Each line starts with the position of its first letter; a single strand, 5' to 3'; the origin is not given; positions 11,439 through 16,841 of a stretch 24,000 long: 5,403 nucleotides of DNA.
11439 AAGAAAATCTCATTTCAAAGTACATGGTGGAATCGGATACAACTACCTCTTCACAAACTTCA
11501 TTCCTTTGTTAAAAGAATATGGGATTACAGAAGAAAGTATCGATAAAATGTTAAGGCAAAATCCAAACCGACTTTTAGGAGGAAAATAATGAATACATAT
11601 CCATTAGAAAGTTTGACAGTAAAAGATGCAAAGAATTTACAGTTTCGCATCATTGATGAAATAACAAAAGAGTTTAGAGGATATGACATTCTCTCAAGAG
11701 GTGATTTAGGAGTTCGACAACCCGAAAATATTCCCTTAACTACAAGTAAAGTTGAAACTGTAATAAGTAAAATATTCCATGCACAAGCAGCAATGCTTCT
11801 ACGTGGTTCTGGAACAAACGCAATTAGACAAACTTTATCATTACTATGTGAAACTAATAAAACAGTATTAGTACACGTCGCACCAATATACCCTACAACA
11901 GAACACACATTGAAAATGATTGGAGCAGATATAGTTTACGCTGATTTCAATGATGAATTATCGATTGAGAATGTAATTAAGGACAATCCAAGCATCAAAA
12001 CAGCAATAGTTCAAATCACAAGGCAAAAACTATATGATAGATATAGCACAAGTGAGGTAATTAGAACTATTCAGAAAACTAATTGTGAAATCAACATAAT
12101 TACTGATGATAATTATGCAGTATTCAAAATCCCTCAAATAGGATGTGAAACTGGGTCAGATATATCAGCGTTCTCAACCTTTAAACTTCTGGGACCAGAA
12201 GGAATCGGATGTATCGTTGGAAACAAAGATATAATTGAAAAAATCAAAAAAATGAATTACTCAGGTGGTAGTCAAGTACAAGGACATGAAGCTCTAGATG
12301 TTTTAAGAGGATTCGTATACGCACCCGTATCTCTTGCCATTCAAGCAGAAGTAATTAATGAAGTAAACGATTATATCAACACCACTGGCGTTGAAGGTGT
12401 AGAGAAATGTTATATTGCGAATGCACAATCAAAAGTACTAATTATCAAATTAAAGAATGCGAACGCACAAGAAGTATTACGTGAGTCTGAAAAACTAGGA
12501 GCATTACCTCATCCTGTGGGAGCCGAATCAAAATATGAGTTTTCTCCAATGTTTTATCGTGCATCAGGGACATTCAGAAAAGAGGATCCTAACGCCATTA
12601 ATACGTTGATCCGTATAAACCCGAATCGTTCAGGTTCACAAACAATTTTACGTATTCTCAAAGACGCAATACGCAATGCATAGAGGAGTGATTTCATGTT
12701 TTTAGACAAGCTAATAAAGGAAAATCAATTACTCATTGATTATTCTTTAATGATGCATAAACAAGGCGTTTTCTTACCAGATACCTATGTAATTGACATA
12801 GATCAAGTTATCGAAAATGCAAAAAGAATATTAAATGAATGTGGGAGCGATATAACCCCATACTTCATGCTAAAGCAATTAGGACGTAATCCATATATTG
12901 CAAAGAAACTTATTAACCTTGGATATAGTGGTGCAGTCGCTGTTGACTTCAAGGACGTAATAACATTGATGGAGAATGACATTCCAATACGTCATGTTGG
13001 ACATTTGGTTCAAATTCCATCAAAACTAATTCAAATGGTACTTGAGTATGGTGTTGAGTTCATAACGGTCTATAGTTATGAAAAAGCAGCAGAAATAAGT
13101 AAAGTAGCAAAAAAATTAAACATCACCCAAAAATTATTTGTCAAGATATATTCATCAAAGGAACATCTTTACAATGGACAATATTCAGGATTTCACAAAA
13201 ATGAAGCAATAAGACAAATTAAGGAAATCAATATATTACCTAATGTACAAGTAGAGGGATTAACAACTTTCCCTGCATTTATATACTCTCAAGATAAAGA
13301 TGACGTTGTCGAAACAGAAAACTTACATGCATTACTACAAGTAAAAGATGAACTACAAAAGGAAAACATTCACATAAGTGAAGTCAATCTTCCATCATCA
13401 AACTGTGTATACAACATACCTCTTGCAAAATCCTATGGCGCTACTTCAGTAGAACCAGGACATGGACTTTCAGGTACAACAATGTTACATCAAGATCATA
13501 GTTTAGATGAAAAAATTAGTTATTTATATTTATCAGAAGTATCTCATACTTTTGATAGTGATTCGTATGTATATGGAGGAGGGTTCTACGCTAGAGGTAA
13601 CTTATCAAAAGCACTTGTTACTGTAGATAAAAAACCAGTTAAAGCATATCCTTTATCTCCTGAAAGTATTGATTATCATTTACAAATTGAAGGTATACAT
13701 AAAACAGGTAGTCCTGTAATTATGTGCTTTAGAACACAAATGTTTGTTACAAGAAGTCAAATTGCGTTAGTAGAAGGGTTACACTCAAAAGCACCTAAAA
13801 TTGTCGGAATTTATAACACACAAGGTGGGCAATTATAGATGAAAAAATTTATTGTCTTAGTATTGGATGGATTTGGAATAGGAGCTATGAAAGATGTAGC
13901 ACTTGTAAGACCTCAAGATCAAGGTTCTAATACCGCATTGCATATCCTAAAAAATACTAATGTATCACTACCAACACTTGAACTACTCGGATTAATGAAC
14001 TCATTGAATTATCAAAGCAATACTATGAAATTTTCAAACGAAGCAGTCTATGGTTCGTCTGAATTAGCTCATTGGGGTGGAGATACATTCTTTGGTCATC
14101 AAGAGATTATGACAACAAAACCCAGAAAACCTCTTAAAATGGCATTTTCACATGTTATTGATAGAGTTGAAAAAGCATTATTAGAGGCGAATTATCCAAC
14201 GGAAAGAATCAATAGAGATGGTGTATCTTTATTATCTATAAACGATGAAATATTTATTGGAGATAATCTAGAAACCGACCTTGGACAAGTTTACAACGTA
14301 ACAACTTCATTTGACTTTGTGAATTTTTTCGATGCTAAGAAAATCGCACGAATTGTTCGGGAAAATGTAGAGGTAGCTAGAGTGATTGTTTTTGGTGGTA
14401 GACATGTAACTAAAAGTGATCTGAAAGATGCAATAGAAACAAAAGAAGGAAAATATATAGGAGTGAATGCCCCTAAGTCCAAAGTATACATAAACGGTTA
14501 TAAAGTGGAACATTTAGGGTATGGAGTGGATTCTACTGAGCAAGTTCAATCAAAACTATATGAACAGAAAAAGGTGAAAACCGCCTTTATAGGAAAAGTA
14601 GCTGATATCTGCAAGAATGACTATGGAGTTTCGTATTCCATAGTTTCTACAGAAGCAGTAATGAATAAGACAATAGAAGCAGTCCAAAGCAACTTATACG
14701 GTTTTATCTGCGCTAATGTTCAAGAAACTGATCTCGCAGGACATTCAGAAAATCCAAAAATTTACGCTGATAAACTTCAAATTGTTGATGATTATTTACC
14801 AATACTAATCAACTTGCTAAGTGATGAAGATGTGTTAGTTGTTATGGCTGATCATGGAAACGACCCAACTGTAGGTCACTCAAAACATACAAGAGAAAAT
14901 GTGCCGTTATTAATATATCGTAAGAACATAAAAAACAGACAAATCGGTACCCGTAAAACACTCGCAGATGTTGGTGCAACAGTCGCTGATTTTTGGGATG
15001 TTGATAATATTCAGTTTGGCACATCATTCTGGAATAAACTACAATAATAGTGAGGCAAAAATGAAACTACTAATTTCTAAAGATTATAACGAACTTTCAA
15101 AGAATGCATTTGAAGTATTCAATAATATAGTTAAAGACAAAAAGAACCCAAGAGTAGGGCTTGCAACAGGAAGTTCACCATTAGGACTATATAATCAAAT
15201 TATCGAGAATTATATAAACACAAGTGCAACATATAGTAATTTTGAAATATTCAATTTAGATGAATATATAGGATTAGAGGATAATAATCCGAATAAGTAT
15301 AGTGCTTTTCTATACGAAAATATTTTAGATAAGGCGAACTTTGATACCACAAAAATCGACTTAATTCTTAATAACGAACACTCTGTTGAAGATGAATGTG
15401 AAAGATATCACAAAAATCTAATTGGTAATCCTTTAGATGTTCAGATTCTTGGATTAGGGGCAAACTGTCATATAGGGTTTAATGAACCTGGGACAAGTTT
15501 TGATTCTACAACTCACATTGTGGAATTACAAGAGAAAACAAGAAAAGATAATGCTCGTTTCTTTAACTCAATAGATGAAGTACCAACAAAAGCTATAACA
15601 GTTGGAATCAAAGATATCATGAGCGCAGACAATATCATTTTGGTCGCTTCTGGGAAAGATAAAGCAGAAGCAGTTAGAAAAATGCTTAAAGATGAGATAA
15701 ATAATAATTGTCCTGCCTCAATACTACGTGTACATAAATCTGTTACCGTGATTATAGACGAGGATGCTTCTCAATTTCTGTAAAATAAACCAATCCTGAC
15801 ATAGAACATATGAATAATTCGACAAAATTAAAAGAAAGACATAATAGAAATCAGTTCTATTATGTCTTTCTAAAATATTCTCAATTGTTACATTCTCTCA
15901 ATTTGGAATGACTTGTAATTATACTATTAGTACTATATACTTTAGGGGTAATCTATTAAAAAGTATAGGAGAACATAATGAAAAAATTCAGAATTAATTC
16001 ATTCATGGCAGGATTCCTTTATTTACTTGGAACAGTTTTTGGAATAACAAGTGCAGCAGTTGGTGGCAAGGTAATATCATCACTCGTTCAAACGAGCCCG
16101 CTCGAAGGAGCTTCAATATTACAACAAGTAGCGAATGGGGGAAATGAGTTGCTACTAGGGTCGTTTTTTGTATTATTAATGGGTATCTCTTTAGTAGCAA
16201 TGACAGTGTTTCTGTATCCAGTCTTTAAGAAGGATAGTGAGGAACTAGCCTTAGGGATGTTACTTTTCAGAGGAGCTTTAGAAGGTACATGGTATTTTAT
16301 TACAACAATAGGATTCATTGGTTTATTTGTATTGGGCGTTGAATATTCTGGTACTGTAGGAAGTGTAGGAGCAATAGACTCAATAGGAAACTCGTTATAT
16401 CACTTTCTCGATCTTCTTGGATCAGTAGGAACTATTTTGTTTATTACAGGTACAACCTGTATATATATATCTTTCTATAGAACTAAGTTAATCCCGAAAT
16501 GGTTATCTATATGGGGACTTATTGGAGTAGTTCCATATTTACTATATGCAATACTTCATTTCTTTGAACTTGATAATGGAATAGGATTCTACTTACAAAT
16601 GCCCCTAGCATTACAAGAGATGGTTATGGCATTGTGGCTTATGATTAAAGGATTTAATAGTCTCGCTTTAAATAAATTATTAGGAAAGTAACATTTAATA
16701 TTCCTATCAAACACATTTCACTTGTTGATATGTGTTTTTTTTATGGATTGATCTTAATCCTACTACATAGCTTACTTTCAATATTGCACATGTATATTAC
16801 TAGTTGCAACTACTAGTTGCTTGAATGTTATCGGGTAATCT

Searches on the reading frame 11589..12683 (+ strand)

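Call 5: search_protein_families(library=pfam, proteins=[window:11589-12683:+])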
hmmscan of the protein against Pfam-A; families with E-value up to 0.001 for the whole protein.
window:11589-12683:+ (364 aa): 5 families
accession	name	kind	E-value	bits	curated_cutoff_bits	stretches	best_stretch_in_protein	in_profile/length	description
PF22475.2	YhfS-like_C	-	3.1e-36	124.3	27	1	258-357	2-101/101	YhfS-like, C-terminal domain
PF00266.25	Aminotran_5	-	1.8e-08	34.2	21.5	1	109-230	110-234/371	Aminotransferase class-V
PF01053.26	Cys_Met_Meta_PP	-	2.8e-07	29.9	27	1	50-263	52-266/381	Cys/Met metabolism PLP-dependent enzyme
PF03841.19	SelA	-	8e-05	22.3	22.8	1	186-222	200-236/367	L-seryl-tRNA selenium transferase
PF06838.17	Met_gamma_lyase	-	0.00061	18.9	24.2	0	54-240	59-267/405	Methionine gamma-lyase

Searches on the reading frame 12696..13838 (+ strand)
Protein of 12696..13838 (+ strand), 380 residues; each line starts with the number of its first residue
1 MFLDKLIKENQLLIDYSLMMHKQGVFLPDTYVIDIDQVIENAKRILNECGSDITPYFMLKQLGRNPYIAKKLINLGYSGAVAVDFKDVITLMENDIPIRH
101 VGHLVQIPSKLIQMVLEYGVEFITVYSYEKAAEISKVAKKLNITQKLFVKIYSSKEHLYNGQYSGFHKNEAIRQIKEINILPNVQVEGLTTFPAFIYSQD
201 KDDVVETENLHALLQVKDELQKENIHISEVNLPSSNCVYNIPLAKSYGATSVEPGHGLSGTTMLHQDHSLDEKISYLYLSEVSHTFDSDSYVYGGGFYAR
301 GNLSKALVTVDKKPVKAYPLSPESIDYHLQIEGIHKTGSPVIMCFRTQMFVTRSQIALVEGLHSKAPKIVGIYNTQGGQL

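Call 5: search_protein_families(library=pfam, proteins=[window:12696-13838:+])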
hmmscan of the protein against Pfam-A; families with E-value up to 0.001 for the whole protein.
window:12696-13838:+ (380 aa): 2 families
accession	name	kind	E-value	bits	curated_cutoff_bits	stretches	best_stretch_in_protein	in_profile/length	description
PF21279.3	YhfX-like_C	-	7.3e-33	113.5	27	1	277-369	1-97/97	YhfX-like, C-terminal domain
PF01168.26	Ala_racemase_N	-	2.2e-17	63.9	24.1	1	33-261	1-218/220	Alanine racemase, N-terminal domain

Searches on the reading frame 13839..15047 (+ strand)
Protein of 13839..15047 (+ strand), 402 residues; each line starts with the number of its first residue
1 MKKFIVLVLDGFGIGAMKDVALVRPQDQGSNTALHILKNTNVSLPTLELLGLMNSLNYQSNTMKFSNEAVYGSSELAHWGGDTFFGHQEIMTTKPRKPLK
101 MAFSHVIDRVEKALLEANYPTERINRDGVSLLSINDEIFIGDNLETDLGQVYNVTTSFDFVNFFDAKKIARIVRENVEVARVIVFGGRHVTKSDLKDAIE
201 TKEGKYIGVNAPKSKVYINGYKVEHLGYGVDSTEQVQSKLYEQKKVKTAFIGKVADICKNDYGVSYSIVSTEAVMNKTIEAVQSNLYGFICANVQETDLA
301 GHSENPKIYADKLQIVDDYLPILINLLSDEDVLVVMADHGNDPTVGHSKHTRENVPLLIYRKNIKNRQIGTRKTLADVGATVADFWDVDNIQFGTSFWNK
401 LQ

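Call 5: search_protein_families(library=pfam, proteins=[window:13839-15047:+])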
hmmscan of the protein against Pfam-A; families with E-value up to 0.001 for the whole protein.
window:13839-15047:+ (402 aa): 1 family
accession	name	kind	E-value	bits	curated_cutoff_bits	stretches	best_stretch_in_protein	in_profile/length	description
PF01676.23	Metalloenzyme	-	2.7e-39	135.7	24.3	1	2-388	1-250/252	Metalloenzyme superfamily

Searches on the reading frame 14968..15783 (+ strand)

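Call 5: search_protein_families(library=pfam, proteins=[window:14968-15783:+])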
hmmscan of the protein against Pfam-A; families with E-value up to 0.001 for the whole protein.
window:14968-15783:+ (271 aa): 2 families
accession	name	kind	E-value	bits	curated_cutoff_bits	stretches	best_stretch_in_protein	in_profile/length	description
PF01182.26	Glucosamine_iso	-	8e-18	65.5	27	1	43-258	10-221/225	Glucosamine-6-phosphate isomerases/6-phosphogluconolactonase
PF04198.19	Sugar-bind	-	0.00057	19.6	27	0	206-246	203-243/257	Putative sugar-binding domain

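Call 48: search_protein_families(library=ncbifam, proteins=[window:14968-15783:+])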
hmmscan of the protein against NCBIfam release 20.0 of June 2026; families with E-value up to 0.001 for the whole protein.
window:14968-15783:+ (271 aa): 8 families
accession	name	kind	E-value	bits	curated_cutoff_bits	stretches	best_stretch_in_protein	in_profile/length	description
NF001684.0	PRK00443.1-4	subfamily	6.8e-80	268.3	326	1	32-269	1-239/260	glucosamine-6-phosphate deaminase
TIGR00502.1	nagB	equivalog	3.9e-71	239.4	236.9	1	32-269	1-245/259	glucosamine-6-phosphate deaminase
NF001682.0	PRK00443.1-1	equivalog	4.5e-69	232.7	528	1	32-267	1-230/262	glucosamine-6-phosphate deaminase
NF002557.0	PRK02122.1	subfamily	7.7e-53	179.6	384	1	27-269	24-273/653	glucosamine-6-phosphate deaminase-like protein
NF007291.0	PRK09762.1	equivalog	8.7e-47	159.7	271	1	32-265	4-235/236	galactosamine-6-phosphate isomerase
NF009022.0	PRK12358.1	equivalog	4.3e-37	127.9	247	1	32-269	1-235/239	glucosamine-6-phosphate deaminase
NF001685.0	PRK00443.1-5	equivalog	7.5e-37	127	513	1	62-267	36-243/266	glucosamine-6-phosphate deaminase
TIGR01198.1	pgl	equivalog_domain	1e-17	64.5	124.45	1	45-268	14-231/234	6-phosphogluconolactonase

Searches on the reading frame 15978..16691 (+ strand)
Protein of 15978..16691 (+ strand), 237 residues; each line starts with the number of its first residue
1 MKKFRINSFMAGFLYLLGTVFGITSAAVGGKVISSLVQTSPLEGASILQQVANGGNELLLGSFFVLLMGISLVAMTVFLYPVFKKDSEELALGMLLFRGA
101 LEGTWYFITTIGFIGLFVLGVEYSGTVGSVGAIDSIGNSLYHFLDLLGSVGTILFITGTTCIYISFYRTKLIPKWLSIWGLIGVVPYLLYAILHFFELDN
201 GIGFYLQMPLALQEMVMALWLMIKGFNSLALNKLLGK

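Call 6: search_protein_families(library=pfam, proteins=[window:15978-16691:+])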
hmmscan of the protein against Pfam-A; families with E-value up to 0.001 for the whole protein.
window:15978-16691:+ (237 aa): 1 family
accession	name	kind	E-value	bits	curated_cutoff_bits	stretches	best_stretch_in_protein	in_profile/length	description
PF14329.11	DUF4386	-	2.2e-28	100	27.6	1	10-225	1-210/210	Domain of unknown function (DUF4386)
